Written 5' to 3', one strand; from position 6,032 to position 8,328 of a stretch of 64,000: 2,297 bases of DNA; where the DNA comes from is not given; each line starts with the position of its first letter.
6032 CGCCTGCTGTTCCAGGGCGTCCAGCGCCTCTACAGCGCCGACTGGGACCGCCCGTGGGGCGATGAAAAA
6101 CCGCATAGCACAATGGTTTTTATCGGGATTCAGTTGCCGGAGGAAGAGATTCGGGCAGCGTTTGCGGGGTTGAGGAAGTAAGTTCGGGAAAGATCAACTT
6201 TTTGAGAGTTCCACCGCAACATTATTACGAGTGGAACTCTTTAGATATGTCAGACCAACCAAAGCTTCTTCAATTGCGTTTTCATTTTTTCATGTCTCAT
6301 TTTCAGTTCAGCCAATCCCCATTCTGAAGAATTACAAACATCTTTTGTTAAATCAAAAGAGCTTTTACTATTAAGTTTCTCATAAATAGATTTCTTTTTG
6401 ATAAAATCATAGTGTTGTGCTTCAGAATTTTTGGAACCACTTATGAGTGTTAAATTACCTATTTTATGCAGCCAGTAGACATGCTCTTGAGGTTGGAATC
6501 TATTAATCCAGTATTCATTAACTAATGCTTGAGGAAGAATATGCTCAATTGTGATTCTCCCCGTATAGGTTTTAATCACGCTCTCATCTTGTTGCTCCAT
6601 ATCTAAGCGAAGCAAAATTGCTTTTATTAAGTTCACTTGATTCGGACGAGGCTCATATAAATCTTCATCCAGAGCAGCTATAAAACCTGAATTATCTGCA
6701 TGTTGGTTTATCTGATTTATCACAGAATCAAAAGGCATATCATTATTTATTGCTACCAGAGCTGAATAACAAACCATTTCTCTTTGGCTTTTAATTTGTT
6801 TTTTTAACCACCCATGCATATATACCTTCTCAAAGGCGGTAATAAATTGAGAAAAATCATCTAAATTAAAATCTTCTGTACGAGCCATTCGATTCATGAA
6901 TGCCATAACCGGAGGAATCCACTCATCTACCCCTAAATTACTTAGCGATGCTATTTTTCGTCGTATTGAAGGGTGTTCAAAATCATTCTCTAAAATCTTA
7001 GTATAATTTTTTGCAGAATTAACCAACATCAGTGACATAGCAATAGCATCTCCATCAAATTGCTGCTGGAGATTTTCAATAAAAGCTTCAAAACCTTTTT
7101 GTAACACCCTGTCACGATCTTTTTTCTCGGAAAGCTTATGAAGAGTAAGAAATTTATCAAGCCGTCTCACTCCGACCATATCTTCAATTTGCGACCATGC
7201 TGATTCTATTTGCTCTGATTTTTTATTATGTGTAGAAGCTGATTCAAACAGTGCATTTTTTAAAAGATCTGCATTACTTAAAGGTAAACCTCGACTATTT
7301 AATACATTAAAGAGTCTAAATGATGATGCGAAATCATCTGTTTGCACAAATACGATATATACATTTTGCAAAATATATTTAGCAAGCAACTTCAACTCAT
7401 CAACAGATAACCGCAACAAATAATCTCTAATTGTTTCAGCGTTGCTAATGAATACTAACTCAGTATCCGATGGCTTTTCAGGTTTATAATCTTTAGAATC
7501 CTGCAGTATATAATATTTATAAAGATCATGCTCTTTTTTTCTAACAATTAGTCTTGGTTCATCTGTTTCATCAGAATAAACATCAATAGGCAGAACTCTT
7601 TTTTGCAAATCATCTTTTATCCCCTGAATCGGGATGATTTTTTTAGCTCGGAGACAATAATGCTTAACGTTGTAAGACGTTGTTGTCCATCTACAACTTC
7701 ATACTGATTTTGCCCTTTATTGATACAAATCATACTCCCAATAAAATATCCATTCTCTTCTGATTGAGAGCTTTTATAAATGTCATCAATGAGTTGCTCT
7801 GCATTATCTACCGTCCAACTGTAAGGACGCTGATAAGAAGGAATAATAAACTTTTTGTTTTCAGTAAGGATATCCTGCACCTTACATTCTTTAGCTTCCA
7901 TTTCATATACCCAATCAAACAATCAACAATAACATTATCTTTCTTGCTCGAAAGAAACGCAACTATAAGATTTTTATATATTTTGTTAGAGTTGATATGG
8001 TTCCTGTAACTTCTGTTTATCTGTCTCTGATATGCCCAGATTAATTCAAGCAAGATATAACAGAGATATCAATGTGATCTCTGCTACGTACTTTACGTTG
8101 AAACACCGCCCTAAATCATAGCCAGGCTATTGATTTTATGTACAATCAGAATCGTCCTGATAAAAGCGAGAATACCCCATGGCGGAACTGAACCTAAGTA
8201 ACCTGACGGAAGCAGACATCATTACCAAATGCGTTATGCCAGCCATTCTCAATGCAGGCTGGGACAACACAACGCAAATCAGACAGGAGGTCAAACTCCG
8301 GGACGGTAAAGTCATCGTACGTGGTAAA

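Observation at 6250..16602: Remodelled immigration-control locus: type IB-like hsdRMS flanked by two disrupted GmrSD-like type IV restriction genes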

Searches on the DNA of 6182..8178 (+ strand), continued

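Call 53: search_dna_similar(query=window:7601-7680:-, collection=ecoli_genomes, mode=near, max_evalue=0.001, max_rows=60, rows=spread)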
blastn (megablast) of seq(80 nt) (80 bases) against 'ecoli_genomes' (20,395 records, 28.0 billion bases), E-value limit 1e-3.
Records with a match: 574; places in all: 574; records where one place covers at least 80% of the query: 574.
Genomes with a match: 574 of 5426; with a place that covers at least 80% of the query: 574. Places per genome that has any: lowest 1, median 1, highest 1. On chromosomes: 574 places; on plasmids: 0.
Best place of each record, by identity: >=99% 314; 95-99% 259; 90-95% 1.
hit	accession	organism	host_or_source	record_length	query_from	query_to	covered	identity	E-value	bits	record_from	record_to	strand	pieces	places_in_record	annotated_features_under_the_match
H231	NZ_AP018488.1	Escherichia coli O157:H7 strain PV15-279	Homo sapiens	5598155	1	80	100%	100.0%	2e-33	148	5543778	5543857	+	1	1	DUF262 domain-containing protein | HNH endonuclease family protein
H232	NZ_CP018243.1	Escherichia coli strain 350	missing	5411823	1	80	100%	100.0%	2e-33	148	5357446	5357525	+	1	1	DUF262 domain-containing protein | HNH endonuclease family protein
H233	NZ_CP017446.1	Escherichia coli O157:H7 strain 9234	Cattle Hide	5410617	1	80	100%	100.0%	2e-33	148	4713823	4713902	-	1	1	DUF262 domain-containing protein | HNH endonuclease family protein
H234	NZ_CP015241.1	Escherichia coli strain 2013C-4465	Homo sapiens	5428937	1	80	100%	100.0%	2e-33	148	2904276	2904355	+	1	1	DUF262 domain-containing protein | HNH endonuclease family protein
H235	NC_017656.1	Escherichia coli O55:H7 str. RM12579 strain RM12579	Homo sapiens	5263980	1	80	100%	100.0%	2e-33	148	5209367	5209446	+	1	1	DUF262 domain-containing protein | HNH endonuclease family protein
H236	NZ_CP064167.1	Escherichia coli O157:H7 strain Wll001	Homo sapiens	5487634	1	80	100%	100.0%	2e-33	148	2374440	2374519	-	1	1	DUF262 domain-containing protein | HNH endonuclease family protein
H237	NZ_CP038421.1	Escherichia coli O157:H7 strain 7636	bovine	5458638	1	80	100%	100.0%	2e-33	148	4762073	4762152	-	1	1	DUF262 domain-containing protein | HNH endonuclease family protein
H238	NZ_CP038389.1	Escherichia coli O55:H7 strain DEC5B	Homo sapiens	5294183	1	80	100%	100.0%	2e-33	148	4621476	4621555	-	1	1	DUF262 domain-containing protein | HNH endonuclease family protein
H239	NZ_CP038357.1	Escherichia coli O157:H7 strain F7508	missing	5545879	1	80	100%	100.0%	2e-33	148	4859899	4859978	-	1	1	DUF262 domain-containing protein | HNH endonuclease family protein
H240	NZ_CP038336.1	Escherichia coli O157:H7 strain LSU61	Deer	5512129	1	80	100%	100.0%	2e-33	148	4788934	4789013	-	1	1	DUF262 domain-containing protein | HNH endonuclease family protein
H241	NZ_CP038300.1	Escherichia coli O157:H7 strain SS TX 754-1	cattle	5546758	1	80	100%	100.0%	2e-33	148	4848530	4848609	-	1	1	DUF262 domain-containing protein | HNH endonuclease family protein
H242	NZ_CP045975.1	Escherichia coli strain AUSMDU00002545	Homo sapiens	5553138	1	80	100%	100.0%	2e-33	148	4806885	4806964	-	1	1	DUF262 domain-containing protein | HNH endonuclease family protein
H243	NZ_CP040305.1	Escherichia coli strain HB6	cattle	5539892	1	80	100%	100.0%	2e-33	148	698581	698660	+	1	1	DUF262 domain-containing protein | HNH endonuclease family protein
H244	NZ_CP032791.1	Escherichia coli strain NZRM4165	Homo sapiens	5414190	1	80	100%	100.0%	2e-33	148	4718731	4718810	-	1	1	DUF262 domain-containing protein | HNH endonuclease family protein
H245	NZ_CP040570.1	Escherichia coli O157:H7 strain ECP17-1298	Homo sapiens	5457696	1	80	100%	100.0%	2e-33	148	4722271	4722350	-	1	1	DUF262 domain-containing protein | HNH endonuclease family protein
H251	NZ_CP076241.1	Escherichia coli O157:H7 strain Vac_07.1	Rectal swab of live bovine cattle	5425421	1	80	100%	100.0%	2e-33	148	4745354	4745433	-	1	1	DUF262 domain-containing protein | HNH endonuclease family protein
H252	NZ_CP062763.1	Escherichia coli O157:H7 strain Z885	Bovine Faeces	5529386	1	80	100%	100.0%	2e-33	148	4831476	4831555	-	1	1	DUF262 domain-containing protein | HNH endonuclease family protein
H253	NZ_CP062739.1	Escherichia coli O157:H7 strain Z1723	Bovine Faeces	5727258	1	80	100%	100.0%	2e-33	148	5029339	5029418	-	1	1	DUF262 domain-containing protein | HNH endonuclease family protein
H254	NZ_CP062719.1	Escherichia coli O157:H7 strain Z1816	Bovine Faeces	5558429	1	80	100%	100.0%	2e-33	148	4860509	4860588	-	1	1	DUF262 domain-containing protein | HNH endonuclease family protein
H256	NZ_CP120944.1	Escherichia coli O157:H7 str. EDL933 strain EDL933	Homo sapiens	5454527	1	80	100%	100.0%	2e-33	148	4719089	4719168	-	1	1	DUF262 domain-containing protein | HNH endonuclease family protein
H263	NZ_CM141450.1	Escherichia coli strain LF4-1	Deer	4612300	1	80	100%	100.0%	2e-33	148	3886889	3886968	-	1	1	DUF262 domain-containing protein | HNH endonuclease family protein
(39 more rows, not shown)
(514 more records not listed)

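Call 55: get_annotated_region(hit=H263, flank=11000)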
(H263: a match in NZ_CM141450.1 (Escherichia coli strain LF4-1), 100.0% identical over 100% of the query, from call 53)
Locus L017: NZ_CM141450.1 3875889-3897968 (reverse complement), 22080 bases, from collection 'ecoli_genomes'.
description: Escherichia coli strain LF4-1 chromosome, whole genome shotgun sequence
organism: Escherichia coli strain LF4-1 (NCBI taxid 562)
replicon: chromosome; assembly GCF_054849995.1
host: Deer; source: -; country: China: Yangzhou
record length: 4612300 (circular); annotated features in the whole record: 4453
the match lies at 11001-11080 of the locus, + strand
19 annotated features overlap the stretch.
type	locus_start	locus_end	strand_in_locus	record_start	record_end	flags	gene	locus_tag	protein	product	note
CDS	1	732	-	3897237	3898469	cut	mdtM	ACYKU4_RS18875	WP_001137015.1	multidrug efflux MFS transporter MdtM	-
CDS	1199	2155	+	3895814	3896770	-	-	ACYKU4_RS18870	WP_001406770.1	Rpn family recombination-promoting nuclease/putative transposase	-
CDS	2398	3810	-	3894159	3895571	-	yjiR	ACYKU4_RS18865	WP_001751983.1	aminotransferase-like domain-containing protein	-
CDS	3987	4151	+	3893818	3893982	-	yjiS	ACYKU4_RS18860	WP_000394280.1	DUF1127 domain-containing protein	-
CDS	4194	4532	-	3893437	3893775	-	symE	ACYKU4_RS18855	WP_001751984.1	endoribonuclease SymE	-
CDS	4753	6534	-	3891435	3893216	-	-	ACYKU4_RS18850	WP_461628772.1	restriction endonuclease subunit S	-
CDS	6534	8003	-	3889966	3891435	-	-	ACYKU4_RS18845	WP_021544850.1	type I restriction-modification system subunit M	-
CDS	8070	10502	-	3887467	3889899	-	hsdR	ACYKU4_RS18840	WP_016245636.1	EcoAI/FtnUII family type I restriction enzme subunit R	-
CDS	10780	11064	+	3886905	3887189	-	-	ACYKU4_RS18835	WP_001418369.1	DUF262 domain-containing protein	-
CDS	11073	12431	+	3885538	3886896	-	-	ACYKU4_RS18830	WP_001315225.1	HNH endonuclease family protein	-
CDS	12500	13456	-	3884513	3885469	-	yjiA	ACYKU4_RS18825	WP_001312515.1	GTPase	-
CDS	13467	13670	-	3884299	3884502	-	yjiX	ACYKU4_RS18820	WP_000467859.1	YbdD/YjiX family protein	-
CDS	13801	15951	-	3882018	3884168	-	btsT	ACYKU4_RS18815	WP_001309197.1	pyruvate/proton symporter BtsT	-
CDS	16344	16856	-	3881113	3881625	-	-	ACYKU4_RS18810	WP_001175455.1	4-hydroxyphenylacetate 3-monooxygenase reductase subunit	-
CDS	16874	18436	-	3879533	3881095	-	hpaB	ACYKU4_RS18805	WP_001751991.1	4-hydroxyphenylacetate 3-monooxygenase, oxygenase component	-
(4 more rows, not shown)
